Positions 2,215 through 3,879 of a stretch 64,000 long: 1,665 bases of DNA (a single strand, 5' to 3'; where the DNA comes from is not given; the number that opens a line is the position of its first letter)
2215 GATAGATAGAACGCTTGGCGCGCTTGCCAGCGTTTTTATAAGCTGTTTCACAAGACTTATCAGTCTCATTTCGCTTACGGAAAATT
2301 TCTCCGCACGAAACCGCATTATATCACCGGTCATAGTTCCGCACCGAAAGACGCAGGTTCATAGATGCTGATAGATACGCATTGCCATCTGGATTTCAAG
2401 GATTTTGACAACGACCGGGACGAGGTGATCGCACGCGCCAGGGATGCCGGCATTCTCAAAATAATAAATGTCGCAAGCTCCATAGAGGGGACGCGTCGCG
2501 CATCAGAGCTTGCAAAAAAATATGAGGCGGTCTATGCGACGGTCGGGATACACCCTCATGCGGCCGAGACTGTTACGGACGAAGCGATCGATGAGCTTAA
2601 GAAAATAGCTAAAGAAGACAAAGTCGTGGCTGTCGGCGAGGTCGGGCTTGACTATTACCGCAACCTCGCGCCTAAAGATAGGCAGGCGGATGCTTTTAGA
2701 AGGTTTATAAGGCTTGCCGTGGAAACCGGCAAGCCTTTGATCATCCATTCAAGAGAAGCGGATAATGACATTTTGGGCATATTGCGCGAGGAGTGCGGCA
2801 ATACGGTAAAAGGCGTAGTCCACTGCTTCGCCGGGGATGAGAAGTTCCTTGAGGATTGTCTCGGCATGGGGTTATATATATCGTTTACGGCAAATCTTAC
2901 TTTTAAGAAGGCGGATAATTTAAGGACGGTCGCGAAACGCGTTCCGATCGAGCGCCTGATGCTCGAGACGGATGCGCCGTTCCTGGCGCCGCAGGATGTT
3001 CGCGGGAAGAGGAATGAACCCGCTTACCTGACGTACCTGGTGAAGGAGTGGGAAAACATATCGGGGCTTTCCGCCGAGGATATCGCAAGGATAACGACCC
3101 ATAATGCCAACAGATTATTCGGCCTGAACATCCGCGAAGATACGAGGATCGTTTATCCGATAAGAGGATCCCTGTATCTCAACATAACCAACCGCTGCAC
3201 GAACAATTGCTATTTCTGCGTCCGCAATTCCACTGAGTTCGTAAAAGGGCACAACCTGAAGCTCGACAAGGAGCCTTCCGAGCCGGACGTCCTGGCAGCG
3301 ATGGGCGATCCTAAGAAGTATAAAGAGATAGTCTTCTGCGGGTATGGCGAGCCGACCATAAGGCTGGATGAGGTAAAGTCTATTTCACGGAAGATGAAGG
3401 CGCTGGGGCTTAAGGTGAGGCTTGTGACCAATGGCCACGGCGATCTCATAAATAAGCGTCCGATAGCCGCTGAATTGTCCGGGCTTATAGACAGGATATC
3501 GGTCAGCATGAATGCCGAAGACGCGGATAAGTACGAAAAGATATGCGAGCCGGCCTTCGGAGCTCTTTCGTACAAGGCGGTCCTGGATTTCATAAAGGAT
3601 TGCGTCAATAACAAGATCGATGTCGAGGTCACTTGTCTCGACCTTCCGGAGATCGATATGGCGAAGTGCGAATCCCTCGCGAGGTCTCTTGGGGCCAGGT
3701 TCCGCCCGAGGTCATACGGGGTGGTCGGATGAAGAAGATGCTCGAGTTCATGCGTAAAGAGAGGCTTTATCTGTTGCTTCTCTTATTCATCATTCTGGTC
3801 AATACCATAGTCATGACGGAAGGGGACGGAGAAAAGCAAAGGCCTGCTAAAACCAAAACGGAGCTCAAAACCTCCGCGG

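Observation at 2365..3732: TatD hydrolase and its usually separate radical SAM partner fused into one polypeptide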

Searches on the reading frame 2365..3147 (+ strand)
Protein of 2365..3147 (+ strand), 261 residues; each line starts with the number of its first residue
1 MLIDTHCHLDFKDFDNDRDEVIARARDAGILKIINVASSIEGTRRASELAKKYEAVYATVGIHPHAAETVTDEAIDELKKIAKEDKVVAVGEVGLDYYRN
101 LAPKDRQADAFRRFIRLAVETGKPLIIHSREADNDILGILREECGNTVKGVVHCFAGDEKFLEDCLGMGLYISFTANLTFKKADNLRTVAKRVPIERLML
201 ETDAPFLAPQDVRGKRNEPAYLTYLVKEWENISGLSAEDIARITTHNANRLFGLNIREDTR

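Call 35: search_solved_structures(query=window:2365-3147:+, max_evalue=1e-20)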
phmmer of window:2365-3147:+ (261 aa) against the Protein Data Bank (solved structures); distinct sequences matched with E-value up to 1e-20: 13.
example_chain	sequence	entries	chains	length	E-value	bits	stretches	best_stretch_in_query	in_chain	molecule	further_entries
1j6o_A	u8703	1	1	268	1.2e-60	208.2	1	2-254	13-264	TatD-related deoxyribonuclease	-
2gzx_A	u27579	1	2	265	3.5e-60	206.7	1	1-258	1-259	putative TatD related DNase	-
6l25_A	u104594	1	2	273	1.1e-59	205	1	1-255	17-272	Deoxyribonuclease YcfH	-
1yix_A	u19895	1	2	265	4.2e-53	183.5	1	2-255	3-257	deoxyribonuclease ycfH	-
4p5u_A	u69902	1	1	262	2.2e-42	148.4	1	4-255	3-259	Tat-linked quality control protein TatD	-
1xwy_A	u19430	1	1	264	2.9e-42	148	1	4-254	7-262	Deoxyribonuclease tatD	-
4pe8_A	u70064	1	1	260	3.3e-42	147.8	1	4-254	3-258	Tat-linked quality control protein TatD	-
3rcm_A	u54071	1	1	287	7.5e-37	130.3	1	2-254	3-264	TatD family hydrolase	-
1zzm_A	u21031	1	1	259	1.6e-35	125.9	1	2-253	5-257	putative deoxyribonuclease yjjV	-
2y1h_A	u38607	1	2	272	1.6e-29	106.3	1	2-252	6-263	PUTATIVE DEOXYRIBONUCLEASE TATDN3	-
8efg_A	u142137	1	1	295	6.4e-26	94.5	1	15-214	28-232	Deoxyribonuclease TATDN1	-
2xio_A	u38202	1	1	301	1.7e-25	93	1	15-214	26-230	PUTATIVE DEOXYRIBONUCLEASE TATDN1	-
3ipw_A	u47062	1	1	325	3.2e-24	88.9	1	15-208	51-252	Hydrolase TatD family protein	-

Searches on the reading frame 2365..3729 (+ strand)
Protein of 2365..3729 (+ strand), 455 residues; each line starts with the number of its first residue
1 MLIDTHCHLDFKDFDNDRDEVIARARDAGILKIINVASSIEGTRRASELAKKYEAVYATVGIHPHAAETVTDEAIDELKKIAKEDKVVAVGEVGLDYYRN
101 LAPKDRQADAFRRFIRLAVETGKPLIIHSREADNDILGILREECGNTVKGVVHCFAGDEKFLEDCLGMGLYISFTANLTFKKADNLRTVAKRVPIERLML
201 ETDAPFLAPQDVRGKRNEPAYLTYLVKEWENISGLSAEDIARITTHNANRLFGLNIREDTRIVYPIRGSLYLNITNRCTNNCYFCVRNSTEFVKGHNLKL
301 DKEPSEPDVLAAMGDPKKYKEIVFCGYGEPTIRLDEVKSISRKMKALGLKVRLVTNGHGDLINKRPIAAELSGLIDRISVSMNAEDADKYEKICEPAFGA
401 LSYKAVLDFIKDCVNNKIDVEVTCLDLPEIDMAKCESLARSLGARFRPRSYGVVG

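Call 3: search_protein_families(library=ncbifam, proteins=[window:2365-3729:+], max_evalue=0.01)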
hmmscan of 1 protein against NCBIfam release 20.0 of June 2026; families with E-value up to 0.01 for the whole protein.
window:2365-3729:+ (455 aa): 31 families (the best 25 are shown)
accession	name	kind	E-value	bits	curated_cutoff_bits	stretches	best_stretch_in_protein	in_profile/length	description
TIGR00010.1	TIGR00010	subfamily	4.7e-85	285.1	206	1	2-253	1-252/253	YchF/TatD family DNA exonuclease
TIGR04038.1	tatD_link_rSAM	subfamily_domain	5.1e-73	245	129.7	1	262-451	2-191/192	TatD family nuclease-associated radical SAM protein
NF008075.0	PRK10812.1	equivalog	7.4e-65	218.8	438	1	1-257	2-259/265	metal-dependent hydrolase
NF007745.0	PRK10425.1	equivalog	6.3e-58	196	395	1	7-255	6-259/260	3'-5' ssDNA/RNA exonuclease TatD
TIGR04100.1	rSAM_pair_X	hypoth_equivalog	1.4e-53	181.4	262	1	262-451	2-196/197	TIGR04100 family radical SAM protein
NF008522.0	PRK11449.1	equivalog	1.2e-43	149.1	481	1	2-254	5-258/259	metal-dependent hydrolase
NF041926.1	QatD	equivalog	5e-33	114.2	230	1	4-251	1-239/239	Qat anti-phage system TatD family nuclease QatD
TIGR04317.1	W_rSAM_matur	equivalog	8.8e-15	54.7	380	1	269-420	5-143/349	tungsten cofactor oxidoreductase radical SAM maturase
NF045574.1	sacti_mat_StsB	exception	1.7e-11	43.7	625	1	268-418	96-237/466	StsB family radical SAM/SPASM domain sactipeptide maturase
TIGR02668.1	moaA_archaeal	equivalog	2.2e-11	43.3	325.25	1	269-419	11-149/303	GTP 3',8-cyclase MoaA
NF001199.0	PRK00164.2-1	equivalog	2e-10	40.3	231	1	269-415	13-147/308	GTP 3',8-cyclase MoaA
NF038283.1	viperin_w_prok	equivalog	9.9e-09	34.8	180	1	274-393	8-125/281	viperin family antiviral radical SAM protein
TIGR02666.1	moaA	equivalog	1.4e-07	30.8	284.05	1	270-439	12-177/336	GTP 3',8-cyclase MoaA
TIGR04545.1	rSAM_ahbD_hemeb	equivalog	3.7e-07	29.9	500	1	273-430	5-155/339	heme b synthase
NF050035.1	rSAM_WgK_link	exception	7.4e-07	28.5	650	1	270-415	11-145/367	radical SAM/SPASM peptide maturase WgkB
TIGR02495.1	NrdG2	equivalog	6.3e-06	25.7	131.15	1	277-421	25-158/193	anaerobic ribonucleoside-triphosphate reductase activating protein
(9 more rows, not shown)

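Call 4: search_protein_families(library=pfam, proteins=[window:2365-3729:+], max_evalue=0.01)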
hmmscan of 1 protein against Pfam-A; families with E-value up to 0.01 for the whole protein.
window:2365-3729:+ (455 aa): 3 families
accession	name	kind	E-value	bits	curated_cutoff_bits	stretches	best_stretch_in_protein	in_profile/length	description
PF01026.27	TatD_DNase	-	3e-88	295.9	27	1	3-253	1-253/253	TatD related DNase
PF04055.27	Radical_SAM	-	2.4e-14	54.3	29.5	1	272-434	1-158/166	Radical SAM superfamily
PF04909.20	Amidohydro_2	-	5e-07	30.2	26.4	1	49-254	69-289/289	Amidohydrolase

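Call 30: predict_structure(protein=window:2365-3729:+)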
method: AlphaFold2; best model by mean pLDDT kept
length: 455 residues; sequences in the alignment: 1
mean_pLDDT: 58.2   pTM: 0.43
mean pLDDT of the five models: 58.2, 57.2, 53.8, 49.5, 49.4
residues with pLDDT >= 90: 0; 70-90: 121; 50-70: 187; < 50: 147
segments of 3 or more residues with pLDDT < 50: 1-18, 20-22, 24-37, 151-154, 176-181, 202-210, 212-219, 252-282, 288-301, 327-330, 384-401, 426-429, 449-455
pLDDT, mean of each block of 10 residues (from residue 1): 26 40 43 47 65 55 59 80 69 53 70 78 65 64 60 55 66 49 58 62 44 46 60 67 58 45 33 29 51 39 65 72 58 70 85 63 64 81 47 30 70 87 58 73 71 28
secondary structure, 60 per line:
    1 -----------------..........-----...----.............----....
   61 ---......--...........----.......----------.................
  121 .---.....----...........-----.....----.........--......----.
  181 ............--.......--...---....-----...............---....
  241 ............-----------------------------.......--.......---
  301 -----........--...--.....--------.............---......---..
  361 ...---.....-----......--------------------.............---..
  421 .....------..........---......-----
elements in order: H18-27 E33-35 H40-52 E57-60 H64-69 H72-82 E87-93 H104-121 E125-129 H134-144 E150-154 H159-167 E170-175 H180-192 E198-201 H210-213 H219-233 H237-252 E282-288 E291-297 H306-313 E321-325 H334-346 E350-355 H359-363 H367-371 E377-382 H403-415 E419-425 H432-441 E445-450

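Call 49: list_cluster_members(proteins=[window:2365-3729:+])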
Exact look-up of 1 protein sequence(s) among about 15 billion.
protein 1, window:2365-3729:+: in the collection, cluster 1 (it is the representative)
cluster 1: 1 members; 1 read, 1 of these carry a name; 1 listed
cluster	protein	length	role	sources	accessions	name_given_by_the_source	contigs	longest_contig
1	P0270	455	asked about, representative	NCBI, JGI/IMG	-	TatD DNase family protein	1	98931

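Call 58: search_protein_families(library=padloc, proteins=[window:2365-3729:+], max_evalue=0.001)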
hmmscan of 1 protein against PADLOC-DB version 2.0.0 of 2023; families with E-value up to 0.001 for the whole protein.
window:2365-3729:+ (455 aa): 3 families
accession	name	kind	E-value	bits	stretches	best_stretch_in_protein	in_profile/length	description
PDLC02215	QatD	-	6.1e-30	102.5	1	2-251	6-246/250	-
PDLC02903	pVip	-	2.3e-11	41.6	1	271-423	3-142/257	Viperins not associated with kinases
PDLC02904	pVip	-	1.5e-08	32.5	1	273-395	8-120/262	Viperins associated with kinases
